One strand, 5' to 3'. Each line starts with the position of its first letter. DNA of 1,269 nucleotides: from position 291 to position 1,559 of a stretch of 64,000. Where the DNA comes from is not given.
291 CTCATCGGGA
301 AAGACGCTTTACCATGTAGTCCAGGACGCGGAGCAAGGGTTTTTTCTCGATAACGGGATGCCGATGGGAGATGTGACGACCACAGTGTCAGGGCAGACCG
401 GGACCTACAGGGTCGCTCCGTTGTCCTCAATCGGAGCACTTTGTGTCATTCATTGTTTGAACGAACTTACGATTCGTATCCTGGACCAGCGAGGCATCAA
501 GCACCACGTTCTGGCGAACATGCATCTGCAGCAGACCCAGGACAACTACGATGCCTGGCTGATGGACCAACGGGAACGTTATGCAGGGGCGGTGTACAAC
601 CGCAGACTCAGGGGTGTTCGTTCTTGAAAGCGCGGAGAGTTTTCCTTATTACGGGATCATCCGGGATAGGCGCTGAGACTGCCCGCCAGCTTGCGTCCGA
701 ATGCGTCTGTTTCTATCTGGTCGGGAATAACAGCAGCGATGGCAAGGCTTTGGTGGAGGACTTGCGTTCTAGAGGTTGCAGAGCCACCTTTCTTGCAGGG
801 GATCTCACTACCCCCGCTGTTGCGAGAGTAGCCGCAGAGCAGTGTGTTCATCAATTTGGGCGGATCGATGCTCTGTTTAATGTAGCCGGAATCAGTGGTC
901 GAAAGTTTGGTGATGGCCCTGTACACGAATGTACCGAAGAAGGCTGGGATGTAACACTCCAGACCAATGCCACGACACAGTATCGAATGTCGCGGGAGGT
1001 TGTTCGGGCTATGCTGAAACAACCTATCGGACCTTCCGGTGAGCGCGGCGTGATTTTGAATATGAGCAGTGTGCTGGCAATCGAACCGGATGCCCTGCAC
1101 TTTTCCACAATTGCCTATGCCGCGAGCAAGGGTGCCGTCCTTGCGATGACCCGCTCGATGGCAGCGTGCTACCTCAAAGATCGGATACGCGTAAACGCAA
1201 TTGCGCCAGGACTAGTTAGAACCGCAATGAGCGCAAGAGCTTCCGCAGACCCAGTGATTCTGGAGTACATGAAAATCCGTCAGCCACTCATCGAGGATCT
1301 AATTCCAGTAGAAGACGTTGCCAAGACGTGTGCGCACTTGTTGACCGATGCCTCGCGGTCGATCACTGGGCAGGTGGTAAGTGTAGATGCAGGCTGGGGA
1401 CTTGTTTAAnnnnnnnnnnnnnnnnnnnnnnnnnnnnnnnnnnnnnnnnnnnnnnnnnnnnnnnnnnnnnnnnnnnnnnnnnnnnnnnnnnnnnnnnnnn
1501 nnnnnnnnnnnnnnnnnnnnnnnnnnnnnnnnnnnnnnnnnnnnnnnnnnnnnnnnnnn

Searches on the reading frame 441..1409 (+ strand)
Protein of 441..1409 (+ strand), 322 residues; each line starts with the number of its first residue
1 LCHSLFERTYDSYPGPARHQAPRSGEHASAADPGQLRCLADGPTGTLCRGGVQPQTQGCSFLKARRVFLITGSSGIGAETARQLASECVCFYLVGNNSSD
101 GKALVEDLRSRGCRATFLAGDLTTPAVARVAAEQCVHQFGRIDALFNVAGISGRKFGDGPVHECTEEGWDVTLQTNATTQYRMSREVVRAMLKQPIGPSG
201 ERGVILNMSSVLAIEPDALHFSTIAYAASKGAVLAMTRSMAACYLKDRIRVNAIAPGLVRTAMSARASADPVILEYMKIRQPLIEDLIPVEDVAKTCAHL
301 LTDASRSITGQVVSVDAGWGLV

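Call 95: search_protein_families(library=pfam, proteins=[window:441-1409:+], max_evalue=0.01)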
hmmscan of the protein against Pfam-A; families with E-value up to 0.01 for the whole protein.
window:441-1409:+ (322 aa): 4 families
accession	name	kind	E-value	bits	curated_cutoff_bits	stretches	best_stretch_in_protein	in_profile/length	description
PF13561.12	adh_short_C2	-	5.9e-48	163.9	27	1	73-319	5-235/236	Enoyl-(Acyl carrier protein) reductase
PF00106.31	adh_short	-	1.7e-41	142.3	26.6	1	67-269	2-192/195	short chain dehydrogenase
PF08659.16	KR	-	3.3e-07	30.9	22.6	1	68-175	3-111/180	KR domain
PF01370.27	Epimerase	-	0.0059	16.5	20.9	0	69-154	2-77/240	NAD dependent epimerase/dehydratase family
